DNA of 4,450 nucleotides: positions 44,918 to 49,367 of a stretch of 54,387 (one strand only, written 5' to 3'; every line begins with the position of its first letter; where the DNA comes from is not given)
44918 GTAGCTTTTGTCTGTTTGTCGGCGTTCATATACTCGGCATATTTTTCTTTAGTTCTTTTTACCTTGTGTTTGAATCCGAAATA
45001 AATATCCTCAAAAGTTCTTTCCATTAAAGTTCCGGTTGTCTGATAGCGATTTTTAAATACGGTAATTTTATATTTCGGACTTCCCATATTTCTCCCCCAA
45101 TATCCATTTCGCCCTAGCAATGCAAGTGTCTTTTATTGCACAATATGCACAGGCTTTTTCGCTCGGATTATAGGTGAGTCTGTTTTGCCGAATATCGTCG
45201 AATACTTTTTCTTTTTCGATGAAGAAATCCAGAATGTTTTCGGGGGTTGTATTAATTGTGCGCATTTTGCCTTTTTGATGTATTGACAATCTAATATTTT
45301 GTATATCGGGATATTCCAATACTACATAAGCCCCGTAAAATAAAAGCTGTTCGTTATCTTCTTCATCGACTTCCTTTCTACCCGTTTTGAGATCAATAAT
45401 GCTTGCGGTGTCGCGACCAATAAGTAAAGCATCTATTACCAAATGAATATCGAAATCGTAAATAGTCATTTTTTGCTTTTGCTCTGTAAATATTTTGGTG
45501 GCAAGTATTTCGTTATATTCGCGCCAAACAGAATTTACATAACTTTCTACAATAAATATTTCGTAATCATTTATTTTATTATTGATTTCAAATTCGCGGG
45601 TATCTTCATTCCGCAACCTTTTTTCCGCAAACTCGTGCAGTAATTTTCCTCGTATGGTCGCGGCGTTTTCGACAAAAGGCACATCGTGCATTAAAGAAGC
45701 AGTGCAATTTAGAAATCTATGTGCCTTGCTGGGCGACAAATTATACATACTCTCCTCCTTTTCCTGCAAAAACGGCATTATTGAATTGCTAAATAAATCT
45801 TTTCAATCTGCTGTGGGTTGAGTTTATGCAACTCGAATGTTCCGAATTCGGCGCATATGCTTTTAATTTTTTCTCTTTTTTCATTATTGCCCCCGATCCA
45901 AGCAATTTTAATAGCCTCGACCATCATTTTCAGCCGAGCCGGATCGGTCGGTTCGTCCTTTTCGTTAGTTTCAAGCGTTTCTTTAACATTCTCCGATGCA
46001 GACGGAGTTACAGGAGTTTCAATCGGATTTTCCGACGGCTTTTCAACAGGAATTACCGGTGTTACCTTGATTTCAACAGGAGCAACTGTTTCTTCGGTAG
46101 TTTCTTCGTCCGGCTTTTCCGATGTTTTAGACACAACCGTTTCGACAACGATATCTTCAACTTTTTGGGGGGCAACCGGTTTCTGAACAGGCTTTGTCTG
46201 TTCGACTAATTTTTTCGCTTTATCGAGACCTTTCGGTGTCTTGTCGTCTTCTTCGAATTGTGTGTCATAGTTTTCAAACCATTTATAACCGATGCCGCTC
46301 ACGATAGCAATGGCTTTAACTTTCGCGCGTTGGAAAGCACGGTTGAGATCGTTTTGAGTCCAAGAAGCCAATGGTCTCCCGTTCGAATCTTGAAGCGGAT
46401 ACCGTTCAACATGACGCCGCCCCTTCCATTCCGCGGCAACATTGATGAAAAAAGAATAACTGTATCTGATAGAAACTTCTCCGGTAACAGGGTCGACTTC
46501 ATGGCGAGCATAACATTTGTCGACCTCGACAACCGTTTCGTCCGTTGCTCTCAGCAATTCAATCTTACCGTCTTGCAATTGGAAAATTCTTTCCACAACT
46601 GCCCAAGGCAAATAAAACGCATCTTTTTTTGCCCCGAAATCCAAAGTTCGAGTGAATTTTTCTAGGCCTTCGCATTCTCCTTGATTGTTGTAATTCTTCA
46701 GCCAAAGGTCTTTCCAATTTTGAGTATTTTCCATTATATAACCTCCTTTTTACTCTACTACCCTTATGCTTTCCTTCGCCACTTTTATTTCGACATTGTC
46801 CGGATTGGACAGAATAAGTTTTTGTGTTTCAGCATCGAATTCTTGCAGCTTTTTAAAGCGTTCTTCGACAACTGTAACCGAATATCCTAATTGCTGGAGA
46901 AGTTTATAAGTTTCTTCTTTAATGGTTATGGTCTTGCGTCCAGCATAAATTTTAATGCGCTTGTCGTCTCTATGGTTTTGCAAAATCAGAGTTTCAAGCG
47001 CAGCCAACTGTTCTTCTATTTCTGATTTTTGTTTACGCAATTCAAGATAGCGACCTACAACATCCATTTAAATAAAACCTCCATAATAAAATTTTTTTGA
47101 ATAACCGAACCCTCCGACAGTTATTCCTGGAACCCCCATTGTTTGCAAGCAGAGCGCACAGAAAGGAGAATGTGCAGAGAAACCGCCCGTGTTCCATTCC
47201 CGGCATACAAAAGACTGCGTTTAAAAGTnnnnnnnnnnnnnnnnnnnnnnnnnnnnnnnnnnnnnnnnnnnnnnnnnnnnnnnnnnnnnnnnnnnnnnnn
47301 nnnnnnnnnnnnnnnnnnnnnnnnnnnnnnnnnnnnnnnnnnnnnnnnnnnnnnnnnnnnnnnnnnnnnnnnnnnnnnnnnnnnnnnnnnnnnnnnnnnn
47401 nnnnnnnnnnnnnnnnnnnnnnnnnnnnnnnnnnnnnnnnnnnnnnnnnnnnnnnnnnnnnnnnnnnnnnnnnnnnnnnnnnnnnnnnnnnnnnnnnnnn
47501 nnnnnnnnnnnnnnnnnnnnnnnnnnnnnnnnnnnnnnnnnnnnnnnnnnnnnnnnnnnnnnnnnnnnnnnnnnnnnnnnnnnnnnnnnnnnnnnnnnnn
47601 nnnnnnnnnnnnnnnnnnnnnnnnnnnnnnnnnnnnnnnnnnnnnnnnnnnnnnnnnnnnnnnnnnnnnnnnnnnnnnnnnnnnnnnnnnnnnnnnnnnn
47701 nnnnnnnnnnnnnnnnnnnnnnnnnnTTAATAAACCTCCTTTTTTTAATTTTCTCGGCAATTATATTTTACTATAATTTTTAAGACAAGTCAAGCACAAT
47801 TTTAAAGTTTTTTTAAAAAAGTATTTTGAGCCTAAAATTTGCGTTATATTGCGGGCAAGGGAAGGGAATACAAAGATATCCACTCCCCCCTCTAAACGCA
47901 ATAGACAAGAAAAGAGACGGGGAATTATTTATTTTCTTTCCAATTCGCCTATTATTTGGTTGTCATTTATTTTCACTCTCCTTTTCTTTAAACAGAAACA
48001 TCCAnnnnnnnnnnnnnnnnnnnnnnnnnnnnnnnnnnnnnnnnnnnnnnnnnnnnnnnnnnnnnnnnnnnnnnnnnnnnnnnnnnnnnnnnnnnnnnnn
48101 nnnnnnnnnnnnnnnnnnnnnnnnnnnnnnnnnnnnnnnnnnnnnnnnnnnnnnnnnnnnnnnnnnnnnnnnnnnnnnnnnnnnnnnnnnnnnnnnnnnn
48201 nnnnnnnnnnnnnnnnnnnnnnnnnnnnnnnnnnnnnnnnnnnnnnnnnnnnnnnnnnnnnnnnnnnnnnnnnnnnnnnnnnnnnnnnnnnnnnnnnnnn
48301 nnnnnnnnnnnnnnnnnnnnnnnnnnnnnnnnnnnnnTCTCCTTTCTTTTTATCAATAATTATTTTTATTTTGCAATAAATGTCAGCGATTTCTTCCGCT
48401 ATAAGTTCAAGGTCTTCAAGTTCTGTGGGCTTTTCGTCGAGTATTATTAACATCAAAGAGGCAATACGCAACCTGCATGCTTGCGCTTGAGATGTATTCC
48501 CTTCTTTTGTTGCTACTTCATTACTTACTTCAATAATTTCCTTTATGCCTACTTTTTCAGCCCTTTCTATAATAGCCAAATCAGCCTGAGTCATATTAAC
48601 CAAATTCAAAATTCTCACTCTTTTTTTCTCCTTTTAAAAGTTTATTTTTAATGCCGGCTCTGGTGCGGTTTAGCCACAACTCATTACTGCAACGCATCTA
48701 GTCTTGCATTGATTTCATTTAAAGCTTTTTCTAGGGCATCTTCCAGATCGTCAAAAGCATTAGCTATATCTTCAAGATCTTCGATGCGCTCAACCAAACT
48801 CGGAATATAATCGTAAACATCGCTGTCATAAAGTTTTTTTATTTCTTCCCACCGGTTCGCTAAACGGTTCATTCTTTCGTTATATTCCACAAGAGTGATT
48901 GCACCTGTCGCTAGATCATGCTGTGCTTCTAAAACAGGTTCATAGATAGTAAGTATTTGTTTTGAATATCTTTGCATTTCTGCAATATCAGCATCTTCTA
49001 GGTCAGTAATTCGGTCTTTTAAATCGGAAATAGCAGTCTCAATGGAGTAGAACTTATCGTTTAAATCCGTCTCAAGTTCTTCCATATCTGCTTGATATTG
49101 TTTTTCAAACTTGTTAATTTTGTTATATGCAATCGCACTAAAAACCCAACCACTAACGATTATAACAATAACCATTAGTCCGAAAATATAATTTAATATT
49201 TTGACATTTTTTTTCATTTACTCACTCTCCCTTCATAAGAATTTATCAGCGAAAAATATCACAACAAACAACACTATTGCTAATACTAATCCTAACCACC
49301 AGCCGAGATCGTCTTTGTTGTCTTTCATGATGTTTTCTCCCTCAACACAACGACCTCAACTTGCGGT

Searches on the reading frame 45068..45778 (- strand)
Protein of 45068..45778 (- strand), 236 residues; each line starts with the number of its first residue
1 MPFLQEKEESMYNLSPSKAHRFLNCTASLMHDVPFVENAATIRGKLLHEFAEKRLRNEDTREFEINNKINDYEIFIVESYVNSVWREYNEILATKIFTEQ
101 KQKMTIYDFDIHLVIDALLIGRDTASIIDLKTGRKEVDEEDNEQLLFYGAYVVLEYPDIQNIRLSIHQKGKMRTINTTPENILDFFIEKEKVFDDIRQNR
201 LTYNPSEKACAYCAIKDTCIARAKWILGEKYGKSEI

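Call 54: search_protein_families(library=pfam, proteins=[window:45068-45778:-], max_evalue=0.01)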
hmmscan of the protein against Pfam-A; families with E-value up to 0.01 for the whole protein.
window:45068-45778:- (236 aa): 4 families
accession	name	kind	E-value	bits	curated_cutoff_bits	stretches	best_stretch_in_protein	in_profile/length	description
PF10926.14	DUF2800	-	1.6e-19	70.8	21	1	14-225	4-238/368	Protein of unknown function (DUF2800)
PF12705.13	PDDEXK_1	-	1.1e-11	45.6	22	1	14-219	2-246/247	PD-(D/E)XK nuclease superfamily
PF01930.23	Cas_Cas4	-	1e-06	29.4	22.7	1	96-220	41-159/160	Domain of unknown function DUF83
PF22679.2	T1R_D3-like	-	0.0091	16.9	27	0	56-127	53-119/158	Type I restriction enzyme subunit R domain 3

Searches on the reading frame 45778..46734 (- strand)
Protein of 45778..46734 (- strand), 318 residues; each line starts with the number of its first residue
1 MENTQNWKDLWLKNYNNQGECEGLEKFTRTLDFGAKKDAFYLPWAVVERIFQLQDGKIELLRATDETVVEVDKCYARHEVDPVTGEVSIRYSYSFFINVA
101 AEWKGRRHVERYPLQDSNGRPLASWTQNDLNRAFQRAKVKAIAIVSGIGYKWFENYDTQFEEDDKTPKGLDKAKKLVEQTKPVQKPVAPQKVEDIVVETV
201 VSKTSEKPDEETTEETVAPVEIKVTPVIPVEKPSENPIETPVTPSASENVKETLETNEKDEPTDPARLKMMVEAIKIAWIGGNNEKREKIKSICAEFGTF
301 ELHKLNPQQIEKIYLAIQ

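Call 28: search_protein_families(library=phrogs, proteins=[window:45778-46734:-], max_evalue=0.001)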
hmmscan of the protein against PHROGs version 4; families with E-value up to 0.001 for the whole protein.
window:45778-46734:- (318 aa): 2 families
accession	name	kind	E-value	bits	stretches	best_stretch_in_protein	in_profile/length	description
phrog_659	-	DNA, RNA and nucleotide metabolism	7.5e-06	26.7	1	92-203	67-169/205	Sak-like ssDNA annealing protein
phrog_8492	-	DNA, RNA and nucleotide metabolism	4.9e-05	24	1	91-186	89-182/269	Sak-like ssDNA annealing protein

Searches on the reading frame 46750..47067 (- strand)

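Call 54: search_protein_families(library=pfam, proteins=[window:46750-47067:-], max_evalue=0.01)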
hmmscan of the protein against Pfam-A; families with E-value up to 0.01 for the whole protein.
window:46750-47067:- (105 aa): 2 families
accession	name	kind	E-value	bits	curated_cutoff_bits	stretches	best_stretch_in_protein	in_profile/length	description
PF22709.1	Mu_Gam-Sipho_Gp157-TOTE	-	0.0038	17.5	27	1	2-28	3-29/63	Mu Gam/Sipho_Gp157-like domain of the TOTE conflict systems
PF00070.33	Pyr_redox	-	0.0062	17.5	22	0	56-96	17-57/82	Pyridine nucleotide-disulphide oxidoreductase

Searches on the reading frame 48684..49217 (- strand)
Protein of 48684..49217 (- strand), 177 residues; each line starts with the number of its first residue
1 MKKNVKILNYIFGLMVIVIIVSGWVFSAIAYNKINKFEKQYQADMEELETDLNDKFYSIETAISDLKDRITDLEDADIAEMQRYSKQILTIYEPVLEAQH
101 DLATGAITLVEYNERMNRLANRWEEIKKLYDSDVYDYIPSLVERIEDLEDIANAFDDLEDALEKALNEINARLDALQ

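Call 54: search_protein_families(library=pfam, proteins=[window:48684-49217:-], max_evalue=0.01)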
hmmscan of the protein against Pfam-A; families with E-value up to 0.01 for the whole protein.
window:48684-49217:- (177 aa): 11 families
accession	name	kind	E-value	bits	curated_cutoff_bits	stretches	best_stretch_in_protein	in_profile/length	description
PF14584.11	DUF4446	-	0.00021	21.7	27.4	0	11-85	2-75/150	Protein of unknown function (DUF4446)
PF06705.16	SF-assemblin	-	0.00041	20.2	30.6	0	35-128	66-160/247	SF-assemblin/beta giardin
PF04513.17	Baculo_PEP_C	-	0.00061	20.3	38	0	138-173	47-83/140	Baculovirus polyhedron envelope protein, PEP, C terminus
PF23864.1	DUF7222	-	0.0011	19.6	27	0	20-90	26-90/108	Domain of unknown function (DUF7222)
PF04108.17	ATG17_like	-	0.0016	18.5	43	1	31-173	132-252/355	Autophagy protein ATG17-like domain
PF01601.21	CoV_S2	-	0.0019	17.3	40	0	2-78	205-281/521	Coronavirus spike glycoprotein S2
PF01920.25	Prefoldin_2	-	0.0036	17.7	27.6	0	130-176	56-102/106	Prefoldin subunit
PF10046.14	BLOC1_2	-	0.0056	17.5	33.4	0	31-88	36-91/96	Biogenesis of lysosome-related organelles complex-1 subunit 2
PF13614.12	AAA_31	-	0.0063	16.9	27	1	70-141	59-129/177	AAA domain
PF11368.13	DUF3169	-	0.0079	16.3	31.6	0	11-57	52-98/250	Protein of unknown function (DUF3169)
PF07426.16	Dynactin_p22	-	0.0099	16.1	25.2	0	63-138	2-74/168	Dynactin subunit p22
